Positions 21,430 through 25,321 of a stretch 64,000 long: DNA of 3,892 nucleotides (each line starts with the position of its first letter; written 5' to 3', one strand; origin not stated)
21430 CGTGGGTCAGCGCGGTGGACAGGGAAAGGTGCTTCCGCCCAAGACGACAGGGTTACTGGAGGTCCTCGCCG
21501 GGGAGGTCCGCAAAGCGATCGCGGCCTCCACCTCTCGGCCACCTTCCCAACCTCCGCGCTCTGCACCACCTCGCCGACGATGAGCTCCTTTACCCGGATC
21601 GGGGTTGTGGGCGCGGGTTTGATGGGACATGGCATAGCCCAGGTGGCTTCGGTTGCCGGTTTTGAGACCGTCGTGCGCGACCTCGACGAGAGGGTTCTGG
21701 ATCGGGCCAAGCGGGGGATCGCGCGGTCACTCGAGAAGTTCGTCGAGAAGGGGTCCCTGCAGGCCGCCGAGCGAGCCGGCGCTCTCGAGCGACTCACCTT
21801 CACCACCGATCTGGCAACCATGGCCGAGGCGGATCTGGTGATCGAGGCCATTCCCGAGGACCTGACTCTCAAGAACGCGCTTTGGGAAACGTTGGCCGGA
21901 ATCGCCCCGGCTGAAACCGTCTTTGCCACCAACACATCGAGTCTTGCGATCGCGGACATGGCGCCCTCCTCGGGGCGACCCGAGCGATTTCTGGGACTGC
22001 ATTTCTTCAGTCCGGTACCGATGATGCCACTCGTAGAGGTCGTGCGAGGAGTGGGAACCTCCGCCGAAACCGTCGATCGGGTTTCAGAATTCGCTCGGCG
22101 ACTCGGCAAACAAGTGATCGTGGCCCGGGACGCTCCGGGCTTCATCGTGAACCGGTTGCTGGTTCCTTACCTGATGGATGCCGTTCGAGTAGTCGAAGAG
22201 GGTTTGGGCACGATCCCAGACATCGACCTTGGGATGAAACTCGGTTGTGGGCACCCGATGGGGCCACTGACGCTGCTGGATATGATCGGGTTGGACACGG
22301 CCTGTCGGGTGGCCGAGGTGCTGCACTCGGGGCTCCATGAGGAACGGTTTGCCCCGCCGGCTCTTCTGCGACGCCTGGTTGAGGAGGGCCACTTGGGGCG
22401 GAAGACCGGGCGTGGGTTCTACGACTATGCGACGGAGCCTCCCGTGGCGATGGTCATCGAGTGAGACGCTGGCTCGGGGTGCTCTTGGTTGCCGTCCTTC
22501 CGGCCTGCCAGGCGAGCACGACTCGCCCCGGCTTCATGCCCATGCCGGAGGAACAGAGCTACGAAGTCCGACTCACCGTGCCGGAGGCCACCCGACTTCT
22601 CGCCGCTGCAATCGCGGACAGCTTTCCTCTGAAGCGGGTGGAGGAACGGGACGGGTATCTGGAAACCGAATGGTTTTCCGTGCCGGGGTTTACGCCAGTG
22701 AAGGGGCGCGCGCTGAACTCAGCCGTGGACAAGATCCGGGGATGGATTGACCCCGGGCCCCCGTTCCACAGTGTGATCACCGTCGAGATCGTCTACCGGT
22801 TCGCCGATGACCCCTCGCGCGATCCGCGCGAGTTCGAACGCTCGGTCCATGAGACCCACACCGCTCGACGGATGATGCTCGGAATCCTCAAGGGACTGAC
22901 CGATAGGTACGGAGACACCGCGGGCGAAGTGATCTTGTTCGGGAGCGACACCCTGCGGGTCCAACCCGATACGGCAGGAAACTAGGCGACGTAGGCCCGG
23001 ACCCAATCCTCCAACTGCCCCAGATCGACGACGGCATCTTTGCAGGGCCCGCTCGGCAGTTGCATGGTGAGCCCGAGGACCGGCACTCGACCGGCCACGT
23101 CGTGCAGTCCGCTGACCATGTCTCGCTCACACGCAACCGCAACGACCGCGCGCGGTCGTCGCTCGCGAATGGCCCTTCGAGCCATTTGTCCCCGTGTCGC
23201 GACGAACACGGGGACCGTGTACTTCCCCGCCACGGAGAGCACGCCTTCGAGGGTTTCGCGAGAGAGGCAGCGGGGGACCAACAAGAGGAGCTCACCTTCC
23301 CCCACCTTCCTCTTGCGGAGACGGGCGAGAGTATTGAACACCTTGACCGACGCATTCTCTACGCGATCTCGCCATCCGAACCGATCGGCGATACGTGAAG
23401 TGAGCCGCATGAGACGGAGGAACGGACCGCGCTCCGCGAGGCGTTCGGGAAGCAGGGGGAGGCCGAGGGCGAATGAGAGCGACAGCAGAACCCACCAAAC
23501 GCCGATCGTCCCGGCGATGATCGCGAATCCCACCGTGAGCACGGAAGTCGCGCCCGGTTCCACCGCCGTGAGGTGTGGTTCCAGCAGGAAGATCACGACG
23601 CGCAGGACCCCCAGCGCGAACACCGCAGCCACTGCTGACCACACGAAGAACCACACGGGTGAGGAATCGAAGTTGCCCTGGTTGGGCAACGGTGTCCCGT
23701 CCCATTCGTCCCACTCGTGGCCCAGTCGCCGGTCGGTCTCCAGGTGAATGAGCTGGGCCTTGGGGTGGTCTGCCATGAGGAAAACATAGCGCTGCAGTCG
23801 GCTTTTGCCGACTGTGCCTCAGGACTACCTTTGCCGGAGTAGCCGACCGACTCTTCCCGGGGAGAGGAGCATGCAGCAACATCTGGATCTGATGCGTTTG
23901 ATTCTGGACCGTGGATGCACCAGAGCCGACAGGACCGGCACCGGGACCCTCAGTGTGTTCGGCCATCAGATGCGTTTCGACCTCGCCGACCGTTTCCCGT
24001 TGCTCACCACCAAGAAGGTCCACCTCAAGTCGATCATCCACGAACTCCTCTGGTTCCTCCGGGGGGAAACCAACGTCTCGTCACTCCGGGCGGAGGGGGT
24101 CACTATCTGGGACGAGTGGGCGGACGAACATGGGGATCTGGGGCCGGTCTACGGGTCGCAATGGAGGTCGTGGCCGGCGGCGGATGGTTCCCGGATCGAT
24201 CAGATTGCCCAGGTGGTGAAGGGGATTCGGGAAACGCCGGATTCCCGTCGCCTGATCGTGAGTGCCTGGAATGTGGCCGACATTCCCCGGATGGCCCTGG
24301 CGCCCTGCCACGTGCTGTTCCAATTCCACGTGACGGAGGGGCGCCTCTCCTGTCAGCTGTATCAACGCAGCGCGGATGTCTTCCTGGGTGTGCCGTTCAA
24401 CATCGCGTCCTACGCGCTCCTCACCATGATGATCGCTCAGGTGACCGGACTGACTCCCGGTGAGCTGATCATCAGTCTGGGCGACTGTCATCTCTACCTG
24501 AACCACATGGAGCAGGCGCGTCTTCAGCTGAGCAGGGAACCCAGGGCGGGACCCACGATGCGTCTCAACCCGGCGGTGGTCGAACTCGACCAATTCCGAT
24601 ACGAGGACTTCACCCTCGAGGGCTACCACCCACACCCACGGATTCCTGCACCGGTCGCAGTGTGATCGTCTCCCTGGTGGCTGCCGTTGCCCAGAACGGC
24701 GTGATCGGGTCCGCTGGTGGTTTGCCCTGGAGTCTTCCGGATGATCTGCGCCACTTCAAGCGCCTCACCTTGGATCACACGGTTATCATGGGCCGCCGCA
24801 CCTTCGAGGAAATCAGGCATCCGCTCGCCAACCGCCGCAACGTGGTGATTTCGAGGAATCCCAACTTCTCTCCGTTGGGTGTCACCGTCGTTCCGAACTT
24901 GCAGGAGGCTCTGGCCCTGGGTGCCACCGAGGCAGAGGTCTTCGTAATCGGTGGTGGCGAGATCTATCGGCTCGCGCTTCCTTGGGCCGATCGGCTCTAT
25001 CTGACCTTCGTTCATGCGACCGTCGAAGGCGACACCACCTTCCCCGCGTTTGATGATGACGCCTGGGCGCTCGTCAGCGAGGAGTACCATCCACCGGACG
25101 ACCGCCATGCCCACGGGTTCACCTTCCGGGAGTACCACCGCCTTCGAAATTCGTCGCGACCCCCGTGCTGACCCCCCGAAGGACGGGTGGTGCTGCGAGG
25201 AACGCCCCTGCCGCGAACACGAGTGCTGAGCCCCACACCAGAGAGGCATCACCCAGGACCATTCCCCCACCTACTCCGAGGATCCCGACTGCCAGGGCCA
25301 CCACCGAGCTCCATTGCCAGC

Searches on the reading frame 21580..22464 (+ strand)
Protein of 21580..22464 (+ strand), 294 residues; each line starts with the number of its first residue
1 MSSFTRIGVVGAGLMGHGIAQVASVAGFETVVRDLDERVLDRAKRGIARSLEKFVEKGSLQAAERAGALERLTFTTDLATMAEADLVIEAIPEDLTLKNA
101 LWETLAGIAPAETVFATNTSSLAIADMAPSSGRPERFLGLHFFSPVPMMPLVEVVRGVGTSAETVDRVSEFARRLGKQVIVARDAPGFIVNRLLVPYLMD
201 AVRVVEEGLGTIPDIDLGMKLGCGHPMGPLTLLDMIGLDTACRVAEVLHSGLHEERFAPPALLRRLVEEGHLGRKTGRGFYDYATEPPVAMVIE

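Call 87: search_protein_families(library=pfam, proteins=[window:21580-22464:+], max_evalue=0.0001)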
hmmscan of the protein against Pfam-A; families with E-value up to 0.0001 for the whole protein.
window:21580-22464:+ (294 aa): 3 families
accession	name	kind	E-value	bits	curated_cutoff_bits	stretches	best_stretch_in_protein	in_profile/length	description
PF02737.24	3HCDH_N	-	2.3e-63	213.8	22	1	7-184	2-179/180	3-hydroxyacyl-CoA dehydrogenase, NAD binding domain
PF00725.27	3HCDH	-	1.6e-34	118.7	22.1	1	187-283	1-97/97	3-hydroxyacyl-CoA dehydrogenase, C-terminal domain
PF03721.20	UDPG_MGDP_dh_N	-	2.5e-05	24.4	27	1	6-91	2-84/187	UDP-glucose/GDP-mannose dehydrogenase family, NAD binding domain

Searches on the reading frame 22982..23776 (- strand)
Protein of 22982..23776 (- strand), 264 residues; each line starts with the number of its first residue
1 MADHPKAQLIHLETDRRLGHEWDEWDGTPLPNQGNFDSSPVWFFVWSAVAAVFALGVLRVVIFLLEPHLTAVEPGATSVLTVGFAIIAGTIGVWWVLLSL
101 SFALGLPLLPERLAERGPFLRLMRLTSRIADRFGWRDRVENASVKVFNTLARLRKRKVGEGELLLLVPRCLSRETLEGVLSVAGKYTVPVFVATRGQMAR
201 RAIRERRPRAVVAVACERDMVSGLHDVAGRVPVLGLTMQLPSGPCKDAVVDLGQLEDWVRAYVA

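Call 88: search_protein_families(library=pfam, proteins=[window:22982-23776:-], max_evalue=0.0001)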
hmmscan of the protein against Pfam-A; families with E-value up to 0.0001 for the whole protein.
window:22982-23776:- (264 aa): 1 family
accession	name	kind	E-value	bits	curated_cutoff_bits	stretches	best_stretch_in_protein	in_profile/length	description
PF01976.22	DUF116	-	4.4e-21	75.4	25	1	178-257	75-153/155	Protein of unknown function DUF116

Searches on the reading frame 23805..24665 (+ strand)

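Call 88: search_protein_families(library=pfam, proteins=[window:23805-24665:+], max_evalue=0.0001)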
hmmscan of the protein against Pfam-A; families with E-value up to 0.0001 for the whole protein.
window:23805-24665:+ (286 aa): 1 family
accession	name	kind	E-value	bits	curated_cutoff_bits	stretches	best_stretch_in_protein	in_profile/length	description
PF00303.24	Thymidylat_synt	-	1.6e-122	408.2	24.3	1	24-286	1-266/266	Thymidylate synthase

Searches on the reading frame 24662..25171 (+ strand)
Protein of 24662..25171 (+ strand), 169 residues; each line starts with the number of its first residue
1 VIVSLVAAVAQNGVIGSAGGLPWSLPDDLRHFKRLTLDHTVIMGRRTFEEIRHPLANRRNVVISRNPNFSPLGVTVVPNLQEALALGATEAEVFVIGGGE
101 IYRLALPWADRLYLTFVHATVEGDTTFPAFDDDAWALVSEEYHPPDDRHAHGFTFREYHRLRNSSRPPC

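Call 88: search_protein_families(library=pfam, proteins=[window:24662-25171:+], max_evalue=0.0001)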
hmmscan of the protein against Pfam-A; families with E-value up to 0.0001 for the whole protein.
window:24662-25171:+ (169 aa): 1 family
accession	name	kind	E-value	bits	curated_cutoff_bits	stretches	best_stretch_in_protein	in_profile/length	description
PF00186.24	DHFR_1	-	5.6e-57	192.3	25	1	3-160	2-159/159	Dihydrofolate reductase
